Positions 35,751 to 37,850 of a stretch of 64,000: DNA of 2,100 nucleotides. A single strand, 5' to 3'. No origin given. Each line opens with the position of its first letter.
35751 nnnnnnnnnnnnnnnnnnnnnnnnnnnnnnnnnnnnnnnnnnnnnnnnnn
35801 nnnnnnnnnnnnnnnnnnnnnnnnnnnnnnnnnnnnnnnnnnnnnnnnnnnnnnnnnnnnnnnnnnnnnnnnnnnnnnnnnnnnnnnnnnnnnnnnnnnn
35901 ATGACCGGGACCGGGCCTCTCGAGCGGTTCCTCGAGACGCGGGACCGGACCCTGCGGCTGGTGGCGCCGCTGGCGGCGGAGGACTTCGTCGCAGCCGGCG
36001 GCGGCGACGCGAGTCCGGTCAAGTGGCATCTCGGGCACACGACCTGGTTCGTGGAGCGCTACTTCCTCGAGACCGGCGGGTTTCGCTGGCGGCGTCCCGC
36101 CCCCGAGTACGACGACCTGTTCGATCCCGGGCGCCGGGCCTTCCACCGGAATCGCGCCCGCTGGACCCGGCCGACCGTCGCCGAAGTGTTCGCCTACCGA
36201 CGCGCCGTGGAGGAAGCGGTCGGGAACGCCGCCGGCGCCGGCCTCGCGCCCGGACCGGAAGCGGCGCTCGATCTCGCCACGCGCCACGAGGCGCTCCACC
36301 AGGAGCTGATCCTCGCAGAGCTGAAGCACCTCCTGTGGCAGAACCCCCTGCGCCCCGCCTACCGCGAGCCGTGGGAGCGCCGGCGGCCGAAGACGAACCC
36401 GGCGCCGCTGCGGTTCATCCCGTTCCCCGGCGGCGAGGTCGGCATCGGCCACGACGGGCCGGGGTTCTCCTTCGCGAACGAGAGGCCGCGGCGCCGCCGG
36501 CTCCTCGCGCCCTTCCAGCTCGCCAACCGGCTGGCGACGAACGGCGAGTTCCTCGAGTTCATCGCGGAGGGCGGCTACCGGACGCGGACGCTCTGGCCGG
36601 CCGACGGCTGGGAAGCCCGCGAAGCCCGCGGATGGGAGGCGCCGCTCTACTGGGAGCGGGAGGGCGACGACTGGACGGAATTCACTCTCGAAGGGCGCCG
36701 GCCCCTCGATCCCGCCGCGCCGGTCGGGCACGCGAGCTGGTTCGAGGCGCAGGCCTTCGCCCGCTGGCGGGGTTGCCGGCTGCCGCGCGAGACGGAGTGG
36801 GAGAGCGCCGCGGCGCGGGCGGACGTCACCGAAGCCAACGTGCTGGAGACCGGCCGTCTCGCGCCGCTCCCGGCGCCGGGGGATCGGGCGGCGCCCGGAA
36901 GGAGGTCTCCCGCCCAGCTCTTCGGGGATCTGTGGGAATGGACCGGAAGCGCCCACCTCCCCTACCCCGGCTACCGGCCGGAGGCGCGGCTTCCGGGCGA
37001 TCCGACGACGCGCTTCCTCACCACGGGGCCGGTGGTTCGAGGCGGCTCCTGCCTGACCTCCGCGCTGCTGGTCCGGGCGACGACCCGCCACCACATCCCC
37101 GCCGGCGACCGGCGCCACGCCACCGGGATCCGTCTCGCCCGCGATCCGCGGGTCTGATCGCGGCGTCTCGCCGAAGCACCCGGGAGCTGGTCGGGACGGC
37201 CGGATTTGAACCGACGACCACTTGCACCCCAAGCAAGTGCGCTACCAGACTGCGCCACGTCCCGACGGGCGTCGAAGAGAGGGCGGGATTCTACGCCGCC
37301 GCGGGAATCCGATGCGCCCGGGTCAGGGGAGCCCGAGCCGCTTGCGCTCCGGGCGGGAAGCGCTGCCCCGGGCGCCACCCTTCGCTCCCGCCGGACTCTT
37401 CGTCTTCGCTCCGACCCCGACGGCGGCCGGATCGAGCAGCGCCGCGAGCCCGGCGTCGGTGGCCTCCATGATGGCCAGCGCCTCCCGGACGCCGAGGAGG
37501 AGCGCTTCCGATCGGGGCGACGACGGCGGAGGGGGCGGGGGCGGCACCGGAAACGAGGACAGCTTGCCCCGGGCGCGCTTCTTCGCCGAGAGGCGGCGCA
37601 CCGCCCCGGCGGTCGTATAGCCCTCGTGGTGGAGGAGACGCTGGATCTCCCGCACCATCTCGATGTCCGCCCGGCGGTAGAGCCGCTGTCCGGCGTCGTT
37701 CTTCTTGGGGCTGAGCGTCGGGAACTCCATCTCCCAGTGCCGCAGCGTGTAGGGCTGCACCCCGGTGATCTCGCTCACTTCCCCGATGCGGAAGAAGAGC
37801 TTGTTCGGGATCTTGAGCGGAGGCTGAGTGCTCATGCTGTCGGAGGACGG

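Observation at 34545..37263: Fic protein translationally coupled to an EgtB-like (DinB/FGE-sulfatase) enzyme next to tRNA-Pro, with low-GC leader and weak tRNA-3'-end-like remnant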

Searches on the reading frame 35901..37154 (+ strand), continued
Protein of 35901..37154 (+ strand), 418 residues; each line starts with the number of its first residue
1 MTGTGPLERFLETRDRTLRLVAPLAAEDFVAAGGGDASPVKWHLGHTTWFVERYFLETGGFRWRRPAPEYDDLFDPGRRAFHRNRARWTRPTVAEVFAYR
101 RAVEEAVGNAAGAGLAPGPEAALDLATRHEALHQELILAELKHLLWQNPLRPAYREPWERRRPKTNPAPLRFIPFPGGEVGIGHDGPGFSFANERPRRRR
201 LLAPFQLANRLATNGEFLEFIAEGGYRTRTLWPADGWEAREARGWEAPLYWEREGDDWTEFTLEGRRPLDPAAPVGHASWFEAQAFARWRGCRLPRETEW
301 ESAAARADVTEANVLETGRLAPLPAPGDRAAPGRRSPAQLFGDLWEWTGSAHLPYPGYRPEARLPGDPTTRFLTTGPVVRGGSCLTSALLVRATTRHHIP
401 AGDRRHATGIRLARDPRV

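Call 39: find_encoding_contigs(protein=P0140, flank=6000, max_places=2)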
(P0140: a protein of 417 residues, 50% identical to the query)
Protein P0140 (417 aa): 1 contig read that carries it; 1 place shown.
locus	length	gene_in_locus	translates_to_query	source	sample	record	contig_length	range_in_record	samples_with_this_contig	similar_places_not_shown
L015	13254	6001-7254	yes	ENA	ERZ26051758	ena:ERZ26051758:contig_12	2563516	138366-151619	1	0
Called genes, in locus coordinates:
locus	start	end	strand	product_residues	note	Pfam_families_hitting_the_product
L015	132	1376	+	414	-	PF01548:DEDD_Tnp_IS110, PF02371:Transposase_20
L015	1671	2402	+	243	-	PF00005:ABC_tran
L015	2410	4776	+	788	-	PF12704:MacB_PCD (weak), PF02687:FtsX, PF12704:MacB_PCD (weak), PF02687:FtsX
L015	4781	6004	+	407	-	PF25967:RND-MFP_C, PF25989:YknX_C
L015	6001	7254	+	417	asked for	PF12867:DinB_2, PF03781:FGE-sulfatase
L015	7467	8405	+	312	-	PF10017:Methyltransf_33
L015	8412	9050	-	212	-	PF00753:Lactamase_B (weak)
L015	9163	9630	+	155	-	PF04238:DUF420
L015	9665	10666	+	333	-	-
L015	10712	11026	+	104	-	PF08681:TacA1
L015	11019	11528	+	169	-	PF00583:Acetyltransf_1, PF13673:Acetyltransf_10, PF13508:Acetyltransf_7, PF08445:FR47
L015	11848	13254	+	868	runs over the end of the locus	PF05729:NACHT (weak)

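Call 43: find_homologous_proteins(query=L014:7269-8252:+, max_evalue=1e-20)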
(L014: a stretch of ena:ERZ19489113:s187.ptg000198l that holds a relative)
Query L014:7269-8252:+ (328 aa): 2430 proteins with E <= 1e-20 among 8000 candidates; the best 120 are listed.
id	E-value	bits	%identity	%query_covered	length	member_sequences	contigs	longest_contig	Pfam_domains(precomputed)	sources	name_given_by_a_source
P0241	1.1e-202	690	97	100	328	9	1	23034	PF10017.16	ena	-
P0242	1.6e-152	525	79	94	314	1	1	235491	PF10017.16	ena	-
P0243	4.9e-151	521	78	96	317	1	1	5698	PF10017.16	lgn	-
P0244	1.1e-147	510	76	94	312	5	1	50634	PF10017.16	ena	-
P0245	2.8e-146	505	76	94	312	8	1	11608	PF10017.16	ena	-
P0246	2.2e-145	502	75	94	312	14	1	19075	PF10017.16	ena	-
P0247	2.3e-145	502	74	94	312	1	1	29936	PF10017.16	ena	-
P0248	3.1e-145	502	75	94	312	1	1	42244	PF10017.16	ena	-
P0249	2.6e-144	499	75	94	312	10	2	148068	PF10017.16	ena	-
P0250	1.4e-143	496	74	94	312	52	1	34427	PF10017.16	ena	-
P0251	2.7e-143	495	75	94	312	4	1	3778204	PF10017.16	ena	-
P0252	7.6e-143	494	76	91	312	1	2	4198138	PF10017.16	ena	-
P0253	1.3e-142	493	75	94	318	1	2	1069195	PF10017.16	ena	-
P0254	1.5e-142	493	74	95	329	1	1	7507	PF10017.16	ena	-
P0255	3.8e-142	491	74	94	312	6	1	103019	PF10017.16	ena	-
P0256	5.2e-142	491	74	94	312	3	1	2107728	PF10017.16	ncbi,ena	-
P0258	3.4e-141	488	74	94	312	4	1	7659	PF10017.16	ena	-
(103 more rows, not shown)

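Call 68: find_encoding_contigs(protein=P0243, flank=5000, max_places=2)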
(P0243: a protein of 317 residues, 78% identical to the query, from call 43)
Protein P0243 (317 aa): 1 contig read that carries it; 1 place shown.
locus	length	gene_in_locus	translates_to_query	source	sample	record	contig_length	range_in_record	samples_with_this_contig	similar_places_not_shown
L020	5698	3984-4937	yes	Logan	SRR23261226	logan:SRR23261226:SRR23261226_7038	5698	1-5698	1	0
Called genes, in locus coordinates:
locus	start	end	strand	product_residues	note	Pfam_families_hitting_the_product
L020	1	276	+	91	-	?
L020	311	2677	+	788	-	PF12704:MacB_PCD (weak), PF02687:FtsX, PF12704:MacB_PCD (weak), PF02687:FtsX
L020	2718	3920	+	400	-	PF25989:YknX_C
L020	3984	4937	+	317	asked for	PF10017:Methyltransf_33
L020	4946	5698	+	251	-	?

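Call 70: search_protein_representatives(protein=window:35901-37154:+)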
Query: 418 residues. Proteins with E-value up to 0.001 (for the whole library): 12544; up to 1e-10: 3476; up to 1e-30: 638. The best 150 are listed.
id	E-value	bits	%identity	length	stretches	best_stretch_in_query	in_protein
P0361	6.3e-98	344.8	45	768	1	13-415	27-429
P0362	2.1e-97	343.0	50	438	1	7-415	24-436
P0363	1.8e-95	336.7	45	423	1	12-415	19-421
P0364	4.4e-95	335.4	48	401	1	8-414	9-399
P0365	2.6e-94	332.9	46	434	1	7-417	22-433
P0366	1.1e-93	330.8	46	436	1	9-415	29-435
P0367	2.6e-93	329.6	46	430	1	5-415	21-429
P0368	4.7e-93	328.7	47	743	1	8-415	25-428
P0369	2.4e-92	326.4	43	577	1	7-415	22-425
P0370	1.6e-90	320.4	46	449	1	8-416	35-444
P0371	6.7e-88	311.7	48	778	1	7-414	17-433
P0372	6.4e-86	305.2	44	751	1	9-414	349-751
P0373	2.8e-85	303.1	46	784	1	5-415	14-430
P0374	7.7e-85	301.7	46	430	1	7-415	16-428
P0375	9.7e-85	301.3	46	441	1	9-415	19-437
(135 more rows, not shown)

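Call 72: predict_structure(alignment_id=A1)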
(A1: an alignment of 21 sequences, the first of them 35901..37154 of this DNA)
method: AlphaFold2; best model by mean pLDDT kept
length: 418 residues; sequences in the alignment: 21
mean_pLDDT: 83.2   pTM: 0.87
mean pLDDT of the five models: 83.2, 78.9, 78.2, 68.9, 66.9
residues with pLDDT >= 90: 186; 70-90: 157; 50-70: 53; < 50: 22
segments of 3 or more residues with pLDDT < 50: 355-357, 364-375
pLDDT, mean of each block of 10 residues (from residue 1): 82 94 90 78 91 80 77 69 54 91 90 69 86 92 93 83 70 91 69 67 94 97 98 95 96 94 93 95 97 92 79 85 87 89 87 51 45 61 88 78 92 86
secondary structure, 60 per line:
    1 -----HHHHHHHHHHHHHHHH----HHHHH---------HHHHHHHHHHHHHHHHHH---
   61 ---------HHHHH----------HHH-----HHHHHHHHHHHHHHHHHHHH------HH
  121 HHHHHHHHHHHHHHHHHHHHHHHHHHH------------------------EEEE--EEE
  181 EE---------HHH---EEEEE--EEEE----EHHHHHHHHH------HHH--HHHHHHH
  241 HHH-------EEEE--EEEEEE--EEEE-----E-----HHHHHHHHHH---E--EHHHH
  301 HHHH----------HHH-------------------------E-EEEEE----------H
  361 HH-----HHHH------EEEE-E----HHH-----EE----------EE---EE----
elements in order: H6-21 H26-30 H40-57 H70-74 H93-112 H119-147 E172-175 E178-182 E198-202 E205-208 H214-222 H234-243 E251-254 E257-262 E265-268 H280-289 H297-304 E345-349 H368-371 E378-381

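Call 75: fold_search(model_id=the predicted structure, library=pdb)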
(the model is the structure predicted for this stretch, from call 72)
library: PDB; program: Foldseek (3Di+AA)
matches with E <= 10: 153; with E <= 0.001: 78
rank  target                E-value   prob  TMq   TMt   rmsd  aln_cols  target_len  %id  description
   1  6o6m_C                1.2e-37  1.00  0.88  0.91   2.6       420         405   42  The Structure of EgtB (Cabther) (released 2019-07-31)
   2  6qki_A                3.3e-37  1.00  0.86  0.91   2.6       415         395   42  Native structure of EgtB from Chloracidobacterium thermophilum, a type II sulfoxide synthase (released 2019-03-27)
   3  6qki_B                8.6e-37  1.00  0.86  0.91   3.1       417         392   42  Native structure of EgtB from Chloracidobacterium thermophilum, a type II sulfoxide synthase (released 2019-03-27)
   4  6qkj_B                8.6e-37  1.00  0.87  0.90   2.9       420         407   42  EgtB from Chloracidobacterium thermophilum, a type II sulfoxide synthase in complex with N,N,N-trimethyl-histidine (released 2019-03-27)
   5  6qki_C                1.3e-36  1.00  0.86  0.91   2.6       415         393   42  Native structure of EgtB from Chloracidobacterium thermophilum, a type II sulfoxide synthase (released 2019-03-27)
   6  6qki_D                1.3e-36  1.00  0.86  0.91   2.8       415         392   42  Native structure of EgtB from Chloracidobacterium thermophilum, a type II sulfoxide synthase (released 2019-03-27)
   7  8qf6_B                2.0e-36  1.00  0.87  0.91   2.7       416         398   42  Sulfoxide synthase from Chloracidobacterium thermophilum, EgtB type II, in complex with iron and trimethylhistidine (released 2024-09-11)
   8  6o6m_B                2.3e-36  1.00  0.87  0.90   2.8       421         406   42  The Structure of EgtB (Cabther) (released 2019-07-31)
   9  6o6l_A                2.3e-36  1.00  0.87  0.90   2.8       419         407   42  The Structure of EgtB(Cabther) in complex with Hercynine (released 2019-07-31)
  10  8qf6_C                2.5e-36  1.00  0.87  0.91   2.9       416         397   42  Sulfoxide synthase from Chloracidobacterium thermophilum, EgtB type II, in complex with iron and trimethylhistidine (released 2024-09-11)
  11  6o6l_D                3.3e-36  1.00  0.87  0.91   2.4       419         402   42  The Structure of EgtB(Cabther) in complex with Hercynine (released 2019-07-31)
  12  6o6l_C                3.7e-36  1.00  0.88  0.91   2.5       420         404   42  The Structure of EgtB(Cabther) in complex with Hercynine (released 2019-07-31)
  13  6qkj_A                7.1e-36  1.00  0.87  0.88   2.9       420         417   42  EgtB from Chloracidobacterium thermophilum, a type II sulfoxide synthase in complex with N,N,N-trimethyl-histidine (released 2019-03-27)
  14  8qf6_A                7.5e-36  1.00  0.87  0.91   2.7       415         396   42  Sulfoxide synthase from Chloracidobacterium thermophilum, EgtB type II, in complex with iron and trimethylhistidine (released 2024-09-11)
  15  6o6m_D                1.6e-35  1.00  0.87  0.90   2.7       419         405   42  The Structure of EgtB (Cabther) (released 2019-07-31)
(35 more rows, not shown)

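Call 76: list_cluster_members(proteins=[P0241, P0244, P0245, P0246, P0249, P0250, P0251, P0255, P0256, P0258])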
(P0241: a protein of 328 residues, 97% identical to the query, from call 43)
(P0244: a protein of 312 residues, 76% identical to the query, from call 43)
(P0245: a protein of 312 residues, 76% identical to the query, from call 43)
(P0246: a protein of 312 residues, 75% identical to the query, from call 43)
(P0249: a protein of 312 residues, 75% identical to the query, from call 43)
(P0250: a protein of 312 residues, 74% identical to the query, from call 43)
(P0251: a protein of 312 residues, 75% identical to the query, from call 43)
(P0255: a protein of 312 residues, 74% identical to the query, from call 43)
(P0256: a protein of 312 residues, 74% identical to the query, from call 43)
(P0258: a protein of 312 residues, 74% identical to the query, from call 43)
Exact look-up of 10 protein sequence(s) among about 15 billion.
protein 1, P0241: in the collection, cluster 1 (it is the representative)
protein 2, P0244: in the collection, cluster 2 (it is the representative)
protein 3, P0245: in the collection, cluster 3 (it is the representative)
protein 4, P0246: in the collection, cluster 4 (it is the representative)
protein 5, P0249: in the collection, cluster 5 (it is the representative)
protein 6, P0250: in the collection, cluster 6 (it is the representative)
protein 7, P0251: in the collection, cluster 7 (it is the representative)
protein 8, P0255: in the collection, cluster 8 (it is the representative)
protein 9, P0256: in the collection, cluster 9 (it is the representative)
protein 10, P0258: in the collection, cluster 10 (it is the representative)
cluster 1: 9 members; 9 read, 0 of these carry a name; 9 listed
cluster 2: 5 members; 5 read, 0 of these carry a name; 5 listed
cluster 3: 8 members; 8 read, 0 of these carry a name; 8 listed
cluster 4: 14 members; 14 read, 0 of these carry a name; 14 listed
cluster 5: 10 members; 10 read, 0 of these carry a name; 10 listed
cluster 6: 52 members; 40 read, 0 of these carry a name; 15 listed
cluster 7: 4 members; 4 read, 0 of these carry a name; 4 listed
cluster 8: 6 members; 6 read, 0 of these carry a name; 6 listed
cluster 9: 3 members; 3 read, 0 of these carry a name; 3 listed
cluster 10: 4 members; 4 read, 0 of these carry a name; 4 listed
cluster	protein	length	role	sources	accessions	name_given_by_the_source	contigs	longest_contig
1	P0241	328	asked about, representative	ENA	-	-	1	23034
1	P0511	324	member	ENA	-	-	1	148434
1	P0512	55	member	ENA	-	-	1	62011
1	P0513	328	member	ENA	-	-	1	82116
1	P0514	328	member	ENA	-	-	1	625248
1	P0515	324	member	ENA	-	-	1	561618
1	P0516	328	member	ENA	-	-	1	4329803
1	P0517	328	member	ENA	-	-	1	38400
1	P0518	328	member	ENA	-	-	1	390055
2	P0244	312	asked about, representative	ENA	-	-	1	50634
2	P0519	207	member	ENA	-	-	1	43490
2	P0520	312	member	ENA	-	-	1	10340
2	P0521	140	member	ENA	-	-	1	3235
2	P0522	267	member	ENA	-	-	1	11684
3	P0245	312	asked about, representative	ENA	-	-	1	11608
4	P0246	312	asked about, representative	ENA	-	-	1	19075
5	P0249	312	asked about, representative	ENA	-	-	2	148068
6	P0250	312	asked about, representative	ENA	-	-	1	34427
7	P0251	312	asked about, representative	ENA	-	-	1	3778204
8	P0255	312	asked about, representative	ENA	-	-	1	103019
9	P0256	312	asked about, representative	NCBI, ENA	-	-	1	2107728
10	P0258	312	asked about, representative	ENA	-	-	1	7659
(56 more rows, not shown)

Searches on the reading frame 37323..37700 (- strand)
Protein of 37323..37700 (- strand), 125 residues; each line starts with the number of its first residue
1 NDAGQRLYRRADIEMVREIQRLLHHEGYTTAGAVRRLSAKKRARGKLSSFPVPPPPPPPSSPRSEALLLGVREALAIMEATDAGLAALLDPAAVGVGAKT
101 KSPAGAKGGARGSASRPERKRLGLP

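Call 5: search_protein_families(library=pfam, proteins=[window:37323-37700:-], max_evalue=0.01)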
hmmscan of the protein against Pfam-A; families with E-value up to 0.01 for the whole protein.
window:37323-37700:- (125 aa): 1 family
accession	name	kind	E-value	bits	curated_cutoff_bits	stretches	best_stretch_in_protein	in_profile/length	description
PF13411.12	MerR_1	-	1.6e-05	25.4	21.6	1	2-39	32-68/69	MerR HTH family regulatory protein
